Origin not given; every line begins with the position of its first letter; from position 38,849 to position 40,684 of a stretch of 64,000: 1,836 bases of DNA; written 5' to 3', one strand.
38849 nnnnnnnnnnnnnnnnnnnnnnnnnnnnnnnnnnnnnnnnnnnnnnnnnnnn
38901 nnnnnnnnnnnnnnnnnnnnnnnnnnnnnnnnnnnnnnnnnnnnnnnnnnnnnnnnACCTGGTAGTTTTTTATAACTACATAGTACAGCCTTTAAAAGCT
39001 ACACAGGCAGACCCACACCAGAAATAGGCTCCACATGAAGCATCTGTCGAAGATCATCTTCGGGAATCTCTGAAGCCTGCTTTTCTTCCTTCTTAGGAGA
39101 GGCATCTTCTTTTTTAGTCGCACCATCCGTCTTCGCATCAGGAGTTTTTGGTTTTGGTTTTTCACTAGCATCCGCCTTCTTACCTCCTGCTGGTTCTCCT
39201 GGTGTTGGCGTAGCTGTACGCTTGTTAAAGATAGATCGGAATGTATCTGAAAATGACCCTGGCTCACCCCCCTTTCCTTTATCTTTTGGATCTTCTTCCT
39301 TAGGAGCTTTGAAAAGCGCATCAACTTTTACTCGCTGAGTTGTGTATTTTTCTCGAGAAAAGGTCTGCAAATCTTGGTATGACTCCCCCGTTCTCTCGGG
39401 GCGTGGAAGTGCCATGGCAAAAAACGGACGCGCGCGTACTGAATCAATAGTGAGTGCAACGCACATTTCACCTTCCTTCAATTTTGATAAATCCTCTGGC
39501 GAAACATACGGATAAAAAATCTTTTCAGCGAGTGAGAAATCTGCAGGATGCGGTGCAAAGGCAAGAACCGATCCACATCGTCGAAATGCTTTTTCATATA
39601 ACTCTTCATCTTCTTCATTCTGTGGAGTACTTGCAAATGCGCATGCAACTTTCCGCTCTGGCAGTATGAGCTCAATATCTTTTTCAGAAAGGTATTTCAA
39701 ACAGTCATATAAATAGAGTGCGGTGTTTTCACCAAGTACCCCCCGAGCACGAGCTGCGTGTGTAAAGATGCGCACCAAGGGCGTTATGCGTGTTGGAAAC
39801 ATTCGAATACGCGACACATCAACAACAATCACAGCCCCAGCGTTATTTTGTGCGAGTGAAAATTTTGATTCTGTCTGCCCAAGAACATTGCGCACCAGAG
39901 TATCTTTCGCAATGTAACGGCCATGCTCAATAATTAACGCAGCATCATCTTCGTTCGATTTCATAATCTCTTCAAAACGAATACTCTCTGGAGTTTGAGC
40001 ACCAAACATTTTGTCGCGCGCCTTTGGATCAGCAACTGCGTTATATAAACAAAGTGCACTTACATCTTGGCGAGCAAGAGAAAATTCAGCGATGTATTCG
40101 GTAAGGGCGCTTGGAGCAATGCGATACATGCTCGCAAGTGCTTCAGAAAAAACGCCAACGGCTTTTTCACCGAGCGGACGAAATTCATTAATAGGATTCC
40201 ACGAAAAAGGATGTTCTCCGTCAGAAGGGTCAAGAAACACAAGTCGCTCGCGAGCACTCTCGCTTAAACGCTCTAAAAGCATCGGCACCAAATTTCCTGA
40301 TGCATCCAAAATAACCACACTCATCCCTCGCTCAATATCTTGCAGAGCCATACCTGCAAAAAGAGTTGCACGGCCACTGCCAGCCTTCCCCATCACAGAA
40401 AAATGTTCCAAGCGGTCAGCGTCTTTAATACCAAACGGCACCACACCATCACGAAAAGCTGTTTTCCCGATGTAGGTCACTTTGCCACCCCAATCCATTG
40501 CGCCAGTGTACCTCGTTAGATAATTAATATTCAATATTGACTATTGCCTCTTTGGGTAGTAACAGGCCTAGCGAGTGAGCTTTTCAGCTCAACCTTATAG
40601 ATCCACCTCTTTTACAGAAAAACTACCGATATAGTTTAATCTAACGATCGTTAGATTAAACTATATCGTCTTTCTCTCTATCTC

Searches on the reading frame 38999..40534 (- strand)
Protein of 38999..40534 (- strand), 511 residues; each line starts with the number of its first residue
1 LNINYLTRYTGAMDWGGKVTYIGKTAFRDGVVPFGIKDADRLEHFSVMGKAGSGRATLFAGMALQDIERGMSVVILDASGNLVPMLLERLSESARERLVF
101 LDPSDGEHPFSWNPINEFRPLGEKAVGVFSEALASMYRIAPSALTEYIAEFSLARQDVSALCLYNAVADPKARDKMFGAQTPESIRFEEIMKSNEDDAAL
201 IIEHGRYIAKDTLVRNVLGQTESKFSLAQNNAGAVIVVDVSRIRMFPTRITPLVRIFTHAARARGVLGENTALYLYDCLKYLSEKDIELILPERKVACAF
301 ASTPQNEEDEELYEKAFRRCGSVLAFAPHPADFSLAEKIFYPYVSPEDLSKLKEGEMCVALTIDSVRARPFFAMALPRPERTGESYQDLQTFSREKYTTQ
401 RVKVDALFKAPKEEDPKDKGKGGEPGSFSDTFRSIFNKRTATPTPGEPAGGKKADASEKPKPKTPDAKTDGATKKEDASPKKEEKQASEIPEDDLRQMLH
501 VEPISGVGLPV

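Call 7: search_protein_families(library=pfam, proteins=[window:38999-40534:-], max_evalue=0.01)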
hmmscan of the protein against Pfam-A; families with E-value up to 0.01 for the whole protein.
window:38999-40534:- (511 aa): 2 families
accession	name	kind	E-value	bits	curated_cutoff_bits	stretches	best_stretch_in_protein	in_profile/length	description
PF01935.23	DUF87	-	0.0025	18.4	23.2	1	39-131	18-84/220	Helicase HerA, central domain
PF10412.15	TrwB_AAD_bind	-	0.0082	15.5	20.5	0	42-119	15-85/387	Type IV secretion-system coupling protein DNA-binding domain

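Call 8: search_protein_families(library=ncbifam, proteins=[window:38999-40534:-], max_evalue=0.01)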
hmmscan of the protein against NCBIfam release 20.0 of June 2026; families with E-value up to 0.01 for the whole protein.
window:38999-40534:- (511 aa): 2 families
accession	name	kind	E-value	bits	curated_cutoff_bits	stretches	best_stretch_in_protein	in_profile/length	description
NF053655.1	CedD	equivalog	2.9e-05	23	600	1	22-86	201-265/527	DNA-translocating ATPase CedD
TIGR03743.1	SXT_TraD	subfamily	0.0016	17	366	1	40-119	173-255/636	conjugative transfer system coupling protein TraD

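Call 66: search_protein_families(library=padloc, proteins=[window:38999-40534:-], max_evalue=0.01)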
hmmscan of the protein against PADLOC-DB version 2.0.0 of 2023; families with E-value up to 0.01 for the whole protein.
window:38999-40534:- (511 aa): 2 families
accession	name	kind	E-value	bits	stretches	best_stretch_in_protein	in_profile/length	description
PDLC04140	mad8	-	2.1e-06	25.5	1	43-212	28-151/314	mads_8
PDLC01055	HerA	-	5e-05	20.3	1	28-91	145-208/532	Type III coevolved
